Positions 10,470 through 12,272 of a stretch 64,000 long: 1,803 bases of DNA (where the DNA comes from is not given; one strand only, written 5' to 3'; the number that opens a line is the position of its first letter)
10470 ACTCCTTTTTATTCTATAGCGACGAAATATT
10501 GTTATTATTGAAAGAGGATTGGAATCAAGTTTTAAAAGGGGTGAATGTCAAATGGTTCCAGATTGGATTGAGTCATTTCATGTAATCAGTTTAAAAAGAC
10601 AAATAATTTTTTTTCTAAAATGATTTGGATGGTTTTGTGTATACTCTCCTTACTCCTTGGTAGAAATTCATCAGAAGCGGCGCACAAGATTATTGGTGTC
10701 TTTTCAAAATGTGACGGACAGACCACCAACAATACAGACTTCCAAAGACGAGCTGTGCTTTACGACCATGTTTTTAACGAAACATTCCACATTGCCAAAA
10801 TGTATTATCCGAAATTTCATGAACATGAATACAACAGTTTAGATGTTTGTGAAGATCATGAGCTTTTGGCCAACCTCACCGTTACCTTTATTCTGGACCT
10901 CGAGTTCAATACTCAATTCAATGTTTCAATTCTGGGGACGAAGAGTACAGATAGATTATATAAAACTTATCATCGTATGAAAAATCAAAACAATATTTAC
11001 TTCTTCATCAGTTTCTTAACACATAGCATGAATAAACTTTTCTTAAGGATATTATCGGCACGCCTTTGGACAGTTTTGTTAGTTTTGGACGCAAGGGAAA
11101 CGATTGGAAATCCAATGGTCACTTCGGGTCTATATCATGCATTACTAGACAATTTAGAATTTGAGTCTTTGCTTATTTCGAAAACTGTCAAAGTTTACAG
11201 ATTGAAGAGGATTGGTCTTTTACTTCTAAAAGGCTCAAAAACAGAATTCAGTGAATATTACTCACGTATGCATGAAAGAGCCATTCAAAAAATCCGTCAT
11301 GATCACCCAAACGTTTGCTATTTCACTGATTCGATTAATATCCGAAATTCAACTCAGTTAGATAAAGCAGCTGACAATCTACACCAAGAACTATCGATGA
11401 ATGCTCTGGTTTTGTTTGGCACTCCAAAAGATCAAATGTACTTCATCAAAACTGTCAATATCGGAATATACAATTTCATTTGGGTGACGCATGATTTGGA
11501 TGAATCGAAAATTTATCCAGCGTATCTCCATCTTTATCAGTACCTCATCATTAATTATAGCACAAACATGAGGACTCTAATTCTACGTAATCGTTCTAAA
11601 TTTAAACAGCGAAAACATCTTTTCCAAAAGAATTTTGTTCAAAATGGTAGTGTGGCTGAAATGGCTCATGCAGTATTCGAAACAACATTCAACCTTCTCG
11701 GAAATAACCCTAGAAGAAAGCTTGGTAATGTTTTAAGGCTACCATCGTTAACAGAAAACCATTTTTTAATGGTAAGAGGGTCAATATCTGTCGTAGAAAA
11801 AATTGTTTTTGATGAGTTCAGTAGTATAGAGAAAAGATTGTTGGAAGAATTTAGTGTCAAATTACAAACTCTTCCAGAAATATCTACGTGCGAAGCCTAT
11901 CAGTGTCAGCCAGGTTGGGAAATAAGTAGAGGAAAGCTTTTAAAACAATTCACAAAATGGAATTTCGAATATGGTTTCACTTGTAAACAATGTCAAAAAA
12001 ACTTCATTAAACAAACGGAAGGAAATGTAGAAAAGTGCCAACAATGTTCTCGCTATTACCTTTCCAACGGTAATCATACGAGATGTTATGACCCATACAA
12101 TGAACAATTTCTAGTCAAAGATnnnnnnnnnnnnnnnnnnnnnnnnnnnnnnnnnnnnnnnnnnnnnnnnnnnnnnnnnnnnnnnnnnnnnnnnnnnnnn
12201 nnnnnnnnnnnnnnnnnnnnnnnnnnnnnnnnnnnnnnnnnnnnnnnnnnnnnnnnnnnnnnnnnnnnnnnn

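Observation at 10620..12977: Divergent mGluR/CaSR-like receptor with a short (roughly 400 aa) ectodomain and an atypical 9-Cys linker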

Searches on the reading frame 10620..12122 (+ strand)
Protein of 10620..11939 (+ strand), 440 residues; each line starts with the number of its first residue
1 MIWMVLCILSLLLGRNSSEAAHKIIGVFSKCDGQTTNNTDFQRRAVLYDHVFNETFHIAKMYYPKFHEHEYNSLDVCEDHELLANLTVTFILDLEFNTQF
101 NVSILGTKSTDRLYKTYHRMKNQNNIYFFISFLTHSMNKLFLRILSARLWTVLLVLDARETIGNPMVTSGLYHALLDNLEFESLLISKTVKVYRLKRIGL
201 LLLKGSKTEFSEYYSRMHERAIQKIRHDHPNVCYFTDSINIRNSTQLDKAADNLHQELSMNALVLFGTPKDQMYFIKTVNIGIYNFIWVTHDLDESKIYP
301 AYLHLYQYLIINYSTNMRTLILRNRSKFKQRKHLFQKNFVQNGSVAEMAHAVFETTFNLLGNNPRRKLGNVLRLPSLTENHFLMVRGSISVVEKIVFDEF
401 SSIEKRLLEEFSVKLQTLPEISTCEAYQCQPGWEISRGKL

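Call 10: search_protein_families(library=pfam, proteins=[window:10620-11939:+], max_evalue=10)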
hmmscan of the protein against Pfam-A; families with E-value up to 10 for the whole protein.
window:10620-11939:+ (440 aa): 1 family
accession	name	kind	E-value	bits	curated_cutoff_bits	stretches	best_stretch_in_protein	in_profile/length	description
PF25810.1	TMEM218_N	-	0.93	10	27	1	1-28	17-44/60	Transmembrane protein 218, N-terminal domain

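Call 23: search_protein_representatives(alignment_id=A2)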
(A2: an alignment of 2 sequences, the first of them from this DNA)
Query: 2 sequences, 410 profile positions. Proteins with E-value up to 0.001 (for the whole library): 21; up to 1e-10: 11; up to 1e-30: 2. The best 21 are listed.
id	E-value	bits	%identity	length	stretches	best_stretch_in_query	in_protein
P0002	1.4e-52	195.3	-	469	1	4-352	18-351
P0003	4.3e-38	147.6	-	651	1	115-373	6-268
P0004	3.2e-28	115.1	-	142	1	248-353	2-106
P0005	3.8e-27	111.5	-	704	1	58-341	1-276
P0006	1.6e-26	109.4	-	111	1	120-223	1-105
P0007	3.9e-23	98.3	-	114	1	73-187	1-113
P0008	6.7e-21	90.9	-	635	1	6-303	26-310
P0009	1.5e-17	79.9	-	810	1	6-276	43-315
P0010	8.3e-14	67.6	-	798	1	4-281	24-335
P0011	1.2e-13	67.0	-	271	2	98-272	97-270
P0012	2.4e-11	59.5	-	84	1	3-48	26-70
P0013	4.9e-07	45.3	-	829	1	5-278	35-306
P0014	1.1e-06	44.1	-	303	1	4-225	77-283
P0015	1.5e-06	43.7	-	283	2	107-276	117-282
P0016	1.7e-05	40.2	-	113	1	7-77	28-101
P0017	2.4e-05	39.7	-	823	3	21-86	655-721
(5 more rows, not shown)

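Call 25: search_protein_families(library=pfam, proteins=[P0002, P0003, P0005, P0008, P0009, P0010, P0013, P0017, P0014, P0011], max_evalue=0.1)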
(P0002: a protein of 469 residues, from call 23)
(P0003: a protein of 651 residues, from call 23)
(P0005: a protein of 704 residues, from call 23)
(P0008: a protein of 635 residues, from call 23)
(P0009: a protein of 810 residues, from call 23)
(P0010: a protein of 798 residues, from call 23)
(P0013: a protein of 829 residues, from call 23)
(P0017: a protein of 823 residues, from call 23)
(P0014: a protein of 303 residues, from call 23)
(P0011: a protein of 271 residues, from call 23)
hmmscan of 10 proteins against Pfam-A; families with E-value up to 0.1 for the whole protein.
P0002 (469 aa): 1 family
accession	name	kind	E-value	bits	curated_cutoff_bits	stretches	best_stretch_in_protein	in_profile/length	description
PF07699.19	Ephrin_rec_like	-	0.0099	16.1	23.1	1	440-464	9-33/48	Tyrosine-protein kinase ephrin type A/B receptor-like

P0003 (651 aa): 3 families
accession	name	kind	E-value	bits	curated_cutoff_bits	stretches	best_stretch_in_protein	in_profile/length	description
PF00003.28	7tm_3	-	3e-31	109.4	33.5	1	379-623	5-246/251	7 transmembrane sweet-taste receptor of 3 GCPR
PF23988.1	DUF7309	-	0.011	15.6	27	0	29-116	10-97/170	Domain of unknown function (DUF7309)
PF07699.19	Ephrin_rec_like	-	0.023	14.9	23.1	1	332-362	9-39/48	Tyrosine-protein kinase ephrin type A/B receptor-like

P0005 (704 aa): 3 families
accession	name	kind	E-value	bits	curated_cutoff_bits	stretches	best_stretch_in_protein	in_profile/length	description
PF00003.28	7tm_3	-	5e-26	92.3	33.5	1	422-664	10-251/251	7 transmembrane sweet-taste receptor of 3 GCPR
PF07562.20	NCD3G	-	0.022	15.1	38.9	1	370-396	27-52/54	Nine Cysteines Domain of family 3 GPCR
PF07699.19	Ephrin_rec_like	-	0.032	14.4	23.1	1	371-396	10-35/48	Tyrosine-protein kinase ephrin type A/B receptor-like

P0008 (635 aa): 3 families
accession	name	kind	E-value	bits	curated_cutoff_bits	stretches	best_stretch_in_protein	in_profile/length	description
PF00003.28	7tm_3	-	3.4e-18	66.6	33.5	1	478-619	8-146/251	7 transmembrane sweet-taste receptor of 3 GCPR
PF07562.20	NCD3G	-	0.0092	16.3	38.9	1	428-456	27-54/54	Nine Cysteines Domain of family 3 GPCR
PF07699.19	Ephrin_rec_like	-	0.05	13.8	23.1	1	429-454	10-35/48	Tyrosine-protein kinase ephrin type A/B receptor-like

P0009 (810 aa): 2 families
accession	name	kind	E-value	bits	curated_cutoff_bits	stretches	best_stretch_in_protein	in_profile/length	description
PF00003.28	7tm_3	-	1e-28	101.2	33.5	1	515-761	4-248/251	7 transmembrane sweet-taste receptor of 3 GCPR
PF03823.19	Neurokinin_B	-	0.041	14.3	25.1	0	15-43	3-32/58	Neurokinin B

P0010 (798 aa): 2 families
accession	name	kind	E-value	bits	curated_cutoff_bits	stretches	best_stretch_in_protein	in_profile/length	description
PF00003.28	7tm_3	-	4.7e-22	79.3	33.5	1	520-747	5-235/251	7 transmembrane sweet-taste receptor of 3 GCPR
PF07699.19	Ephrin_rec_like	-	0.00056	20.1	23.1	1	475-499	11-35/48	Tyrosine-protein kinase ephrin type A/B receptor-like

P0013 (829 aa): 3 families
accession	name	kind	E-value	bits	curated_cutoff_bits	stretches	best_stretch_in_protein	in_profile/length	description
PF00003.28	7tm_3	-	3.7e-20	73.1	33.5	1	533-777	3-246/251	7 transmembrane sweet-taste receptor of 3 GCPR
PF07699.19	Ephrin_rec_like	-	0.017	15.4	23.1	1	488-509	10-31/48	Tyrosine-protein kinase ephrin type A/B receptor-like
PF07562.20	NCD3G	-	0.065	13.5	38.9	0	486-511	26-50/54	Nine Cysteines Domain of family 3 GPCR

P0017 (823 aa): 5 families
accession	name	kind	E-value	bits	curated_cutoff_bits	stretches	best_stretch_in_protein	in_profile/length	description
PF13727.12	CoA_binding_3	-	0.00031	21.3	25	0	672-759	32-119/175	CoA-binding domain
PF23948.1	ARM_5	-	0.00091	18.6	27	0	496-545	106-154/419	ARM-like repeat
PF14829.11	GPAT_N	-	0.034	14.5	25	0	318-341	45-68/76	Glycerol-3-phosphate acyltransferase N-terminal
PF13126.11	DUF3975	-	0.04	14.8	25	0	475-529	14-67/80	Protein of unknown function (DUF3975)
PF14052.12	Caps_assemb_Wzi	-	0.066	12.6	30.1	0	355-384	296-325/392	Capsule assembly protein Wzi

P0014 (303 aa): 0 families

P0011 (271 aa): 0 families

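Call 28: predict_structure(alignment_id=A3)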
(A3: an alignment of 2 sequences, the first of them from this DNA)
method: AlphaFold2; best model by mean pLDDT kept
length: 482 residues; sequences in the alignment: 2
mean_pLDDT: 30.9   pTM: 0.25
mean pLDDT of the five models: 30.9, 28.4, 28.1, 27.0, 25.9
residues with pLDDT >= 90: 0; 70-90: 0; 50-70: 0; < 50: 482
segments of 3 or more residues with pLDDT < 50: 1-482
pLDDT, mean of each block of 10 residues (from residue 1): 25 32 33 34 32 26 29 27 26 28 24 24 34 31 29 28 27 30 37 44 43 35 43 46 38 43 46 40 39 35 37 33 28 29 26 22 20 21 28 26 23 25 26 25 22 25 31 30 28
secondary structure, 60 per line:
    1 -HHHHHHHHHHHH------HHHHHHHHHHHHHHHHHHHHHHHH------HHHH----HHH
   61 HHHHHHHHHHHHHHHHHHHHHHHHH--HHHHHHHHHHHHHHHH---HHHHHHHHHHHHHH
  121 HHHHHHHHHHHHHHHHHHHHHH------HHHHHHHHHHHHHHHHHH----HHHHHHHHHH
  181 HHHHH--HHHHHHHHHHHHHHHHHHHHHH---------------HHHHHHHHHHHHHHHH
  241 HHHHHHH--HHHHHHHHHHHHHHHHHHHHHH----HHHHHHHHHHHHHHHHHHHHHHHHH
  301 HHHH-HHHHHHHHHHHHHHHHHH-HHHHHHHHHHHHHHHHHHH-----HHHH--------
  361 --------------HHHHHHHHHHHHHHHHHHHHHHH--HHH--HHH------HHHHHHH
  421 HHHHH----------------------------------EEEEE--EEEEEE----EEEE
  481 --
elements in order: H2-13 H20-43 H50-53 H58-85 H88-103 H107-142 H149-166 H171-185 H188-209 H225-247 H250-271 H276-304 H306-323 H325-343 H349-352 H375-397 H414-425 E460-464 E467-472 E477-480

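Call 35: search_solved_structures(query=A5, max_evalue=10, show_alignments=3)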
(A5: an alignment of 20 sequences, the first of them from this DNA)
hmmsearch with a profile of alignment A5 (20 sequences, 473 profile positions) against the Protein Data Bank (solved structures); distinct sequences matched with E-value up to 10: 25.
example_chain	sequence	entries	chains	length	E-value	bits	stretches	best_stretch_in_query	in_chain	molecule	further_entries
7dd5_A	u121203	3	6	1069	0.0045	19.1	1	426-462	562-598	Calcium-Sensing Receptor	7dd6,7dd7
5k5t_A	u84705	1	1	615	0.0081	18.3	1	426-462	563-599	Extracellular calcium-sensing receptor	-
5k5s_A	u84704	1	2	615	0.0083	18.3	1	426-462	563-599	Extracellular calcium-sensing receptor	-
7e6t_B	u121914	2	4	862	0.042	16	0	426-462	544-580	Extracellular calcium-sensing receptor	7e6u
7sil_A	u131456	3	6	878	0.044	15.9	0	426-462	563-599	Isoform 1 of Extracellular calcium-sensing receptor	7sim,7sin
8szh_A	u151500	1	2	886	0.045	15.8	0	426-462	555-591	Extracellular calcium-sensing receptor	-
7m3e_A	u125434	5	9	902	0.048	15.8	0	426-462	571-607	Extracellular calcium-sensing receptor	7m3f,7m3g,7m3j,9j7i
8wpg_B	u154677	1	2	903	0.048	15.8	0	426-462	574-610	Extracellular calcium-sensing receptor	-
9axf_R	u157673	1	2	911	0.049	15.7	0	426-462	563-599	Extracellular calcium-sensing receptor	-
9asb_Q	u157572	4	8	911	0.049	15.7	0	426-462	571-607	Isoform 1 of Extracellular calcium-sensing receptor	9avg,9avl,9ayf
8szi_A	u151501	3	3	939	0.051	15.7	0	426-462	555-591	Extracellular calcium-sensing receptor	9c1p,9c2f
8szf_B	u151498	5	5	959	0.054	15.6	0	426-462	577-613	Extracellular calcium-sensing receptor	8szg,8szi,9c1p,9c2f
8wpu_B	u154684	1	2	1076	0.078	15.1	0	426-462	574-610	Extracellular calcium-sensing receptor,calcium-sensing receptor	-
8szf_A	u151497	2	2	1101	0.079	15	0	426-462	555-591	Extracellular calcium-sensing receptor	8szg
7dtt_A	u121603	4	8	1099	0.082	15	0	426-462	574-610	Extracellular calcium-sensing receptor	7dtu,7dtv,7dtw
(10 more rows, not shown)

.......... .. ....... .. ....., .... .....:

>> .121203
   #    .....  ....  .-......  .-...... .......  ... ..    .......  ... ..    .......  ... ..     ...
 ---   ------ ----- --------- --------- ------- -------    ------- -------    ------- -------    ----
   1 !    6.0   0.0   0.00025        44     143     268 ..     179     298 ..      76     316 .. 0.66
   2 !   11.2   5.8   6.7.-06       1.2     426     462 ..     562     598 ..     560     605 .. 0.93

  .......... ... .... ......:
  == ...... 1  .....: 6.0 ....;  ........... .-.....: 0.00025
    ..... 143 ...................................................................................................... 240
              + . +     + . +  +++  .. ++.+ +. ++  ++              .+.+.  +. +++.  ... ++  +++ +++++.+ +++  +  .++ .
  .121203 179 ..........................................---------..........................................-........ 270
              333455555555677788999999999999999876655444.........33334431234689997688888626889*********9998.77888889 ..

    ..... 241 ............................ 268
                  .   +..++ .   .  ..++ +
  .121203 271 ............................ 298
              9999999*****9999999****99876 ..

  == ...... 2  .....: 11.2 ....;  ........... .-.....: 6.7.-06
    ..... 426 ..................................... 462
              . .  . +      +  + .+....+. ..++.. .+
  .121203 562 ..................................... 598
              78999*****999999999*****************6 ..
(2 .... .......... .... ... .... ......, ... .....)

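Call 40: predict_structure(alignment_id=A5)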
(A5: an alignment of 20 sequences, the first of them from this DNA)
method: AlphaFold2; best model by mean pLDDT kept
length: 482 residues; sequences in the alignment: 20
mean_pLDDT: 75.9   pTM: 0.77
mean pLDDT of the five models: 75.9, 73.0, 72.5, 71.0, 70.2
residues with pLDDT >= 90: 158; 70-90: 158; 50-70: 92; < 50: 74
segments of 3 or more residues with pLDDT < 50: 82-103, 398-408, 420-433, 458-482
pLDDT, mean of each block of 10 residues (from residue 1): 89 76 91 95 92 95 94 78 46 44 71 93 81 80 61 82 91 88 85 91 95 91 92 75 89 91 73 86 74 89 91 82 76 93 85 75 66 73 78 58 44 57 40 54 63 57 39 42 36
secondary structure, 60 per line:
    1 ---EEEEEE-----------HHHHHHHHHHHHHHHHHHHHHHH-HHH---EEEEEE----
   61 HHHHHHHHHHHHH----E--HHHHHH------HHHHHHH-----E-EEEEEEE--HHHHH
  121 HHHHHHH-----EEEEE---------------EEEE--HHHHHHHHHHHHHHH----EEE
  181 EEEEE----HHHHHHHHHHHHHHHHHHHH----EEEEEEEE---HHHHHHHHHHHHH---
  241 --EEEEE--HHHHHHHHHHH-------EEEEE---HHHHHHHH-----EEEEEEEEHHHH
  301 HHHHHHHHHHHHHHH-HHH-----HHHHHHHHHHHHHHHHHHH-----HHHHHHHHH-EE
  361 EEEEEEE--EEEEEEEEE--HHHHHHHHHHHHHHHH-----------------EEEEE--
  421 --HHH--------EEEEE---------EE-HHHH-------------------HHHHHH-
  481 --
elements in order: E4-9 H21-43 E51-56 H61-73 H81-86 H93-99 E107-113 H116-127 E133-137 E153-156 H159-173 E178-185 H190-209 E214-221 H225-237 E243-247 H250-260 E268-272 H276-283 E289-296 H297-315 H325-343 H349-357 E359-367 E370-378 H381-396 E414-418 E434-438 H451-454 H474-479

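Call 42: fold_search(model_id=the predicted structure, library=pdb)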
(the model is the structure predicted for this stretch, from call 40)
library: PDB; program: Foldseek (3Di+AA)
matches with E <= 10: 1272; with E <= 0.001: 429
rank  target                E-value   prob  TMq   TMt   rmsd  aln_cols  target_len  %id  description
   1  9ii2_B                1.2e-09  1.00  0.29  0.19  18.3       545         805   12  Cryo-EM Structure of the 2:2 Complex of mGlu3 and beta-arrestin1 (released 2025-03-05)
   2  9mbb_A                5.2e-09  1.00  0.32  0.22  17.9       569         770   12  Cryo-EM structure of antagonist-bound GPCR (released 2025-10-01)
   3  9mbd_A                1.5e-08  1.00  0.33  0.22  17.1       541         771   12  Cryo-EM structure of Apo-GPCR (released 2025-10-01)
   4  9utc_B                2.8e-08  1.00  0.28  0.26  16.9       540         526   11  The VFT domains of human sweet taste receptor TAS1R2 and TAS1R3 in the sucralose-bound state (released 2025-07-16)
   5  2e4u_A                3.9e-08  1.00  0.28  0.27  15.9       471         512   10  Crystal structure of the extracellular region of the group II metabotropic glutamate receptor complexed with L-glutama (released 2007-02-27)
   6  5x2n_B                4.5e-08  1.00  0.27  0.28  16.7       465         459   12  Crystal structure of the medaka fish taste receptor T1r2a-T1r3 ligand binding domains in complex with L-alanine (released 2017-05-24)
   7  5x2o_D                5.1e-08  1.00  0.27  0.29  16.2       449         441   13  Crystal structure of the medaka fish taste receptor T1r2a-T1r3 ligand binding domains in complex with L-arginine (released 2017-05-24)
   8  5x2n_D                5.6e-08  1.00  0.26  0.28  16.3       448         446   12  Crystal structure of the medaka fish taste receptor T1r2a-T1r3 ligand binding domains in complex with L-alanine (released 2017-05-24)
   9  8jcv_3                7.4e-08  1.00  0.31  0.21  16.4       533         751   11  Cryo-EM structure of mGlu2-mGlu3 heterodimer in presence of LY341495 (dimerization mode II) (released 2023-06-21)
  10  8wgd_B                7.4e-08  1.00  0.29  0.20  17.1       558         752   14  mGlu2-4 inactive heterodimer (released 2024-11-27)
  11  3olz_B                7.8e-08  1.00  0.30  0.37  12.7       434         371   10  Crystal structure of the GluK3 (GluR7) ATD dimer at 2.75 Angstrom resolution (released 2010-11-03)
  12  8szh_B                7.8e-08  1.00  0.28  0.18  16.4       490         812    9  Cryo-EM structure of cinacalcet-bound human calcium-sensing receptor CaSR-Gi complex in lipid nanodiscs (released 2024-02-07)
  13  2e4u_B                8.7e-08  1.00  0.28  0.27  15.9       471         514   10  Crystal structure of the extracellular region of the group II metabotropic glutamate receptor complexed with L-glutama (released 2007-02-27)
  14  2e4v_A                8.7e-08  1.00  0.28  0.27  15.9       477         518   10  Crystal structure of the extracellular region of the group II metabotropic glutamate receptor complexed with DCG-IV (released 2007-02-27)
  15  9oq4_B                9.7e-08  1.00  0.28  0.26  15.9       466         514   10  Structure of the human sweet receptor bound to advantame in the compact state, extracellular domain (released 2025-09-03)
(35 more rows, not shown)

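Call 45: search_protein_families(library=pfam, alignment_id=A5, max_evalue=10)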
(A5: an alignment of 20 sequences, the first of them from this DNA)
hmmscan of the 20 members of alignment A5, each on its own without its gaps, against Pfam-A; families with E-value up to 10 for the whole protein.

A. member 1, seq(482 aa): 4 families
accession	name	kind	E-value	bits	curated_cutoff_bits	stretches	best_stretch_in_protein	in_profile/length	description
PF00130.28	C1_1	-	0.67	10.3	26.5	1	425-471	3-43/53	Phorbol esters/diacylglycerol binding domain (C1 domain)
PF07562.20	NCD3G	-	1.7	9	38.9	1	434-461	27-52/54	Nine Cysteines Domain of family 3 GPCR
PF06827.20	zf-FPG_IleRS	-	1.8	8.9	21.3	0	452-466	2-16/30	Zinc finger found in FPG and IleRS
PF01155.25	HypA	-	6.3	7.3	28.9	1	433-461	70-96/112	Hydrogenase/urease nickel incorporation, metallochaperone, hypA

B. families by the number of members that match (of 20 scanned): 22 families
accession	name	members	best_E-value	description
PF07562.20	NCD3G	8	0.008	Nine Cysteines Domain of family 3 GPCR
PF07699.19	Ephrin_rec_like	7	0.00032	Tyrosine-protein kinase ephrin type A/B receptor-like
PF06827.20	zf-FPG_IleRS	2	0.15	Zinc finger found in FPG and IleRS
PF01155.25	HypA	2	0.91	Hydrogenase/urease nickel incorporation, metallochaperone, hypA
PF23988.1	DUF7309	1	0.003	Domain of unknown function (DUF7309)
PF08781.15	DP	1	0.015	Transcription factor DP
PF01094.35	ANF_receptor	1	0.021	Receptor family ligand binding region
PF24715.1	YxiF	1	0.039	YxiF protein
PF14703.12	PHM7_cyt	1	0.039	Cytosolic domain of 10TM putative phosphate transporter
PF13268.11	DUF4059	1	0.059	Protein of unknown function (DUF4059)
PF10545.15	MADF_DNA_bdg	1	0.11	Alcohol dehydrogenase transcription factor Myb/SANT-like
PF10179.15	NDNF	1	0.11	Neuron-derived neurotrophic factor, first Fn(III) domain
PF09402.16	MSC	1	0.13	Man1-Src1p-C-terminal domain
PF23145.1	Zf_2nd_IFT121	1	0.13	IFT121, second zinc finger domain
PF06888.18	Put_Phosphatase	1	0.14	Putative Phosphatase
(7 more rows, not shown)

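Call 49: find_encoding_contigs(protein=P0003, flank=10000, max_places=3)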
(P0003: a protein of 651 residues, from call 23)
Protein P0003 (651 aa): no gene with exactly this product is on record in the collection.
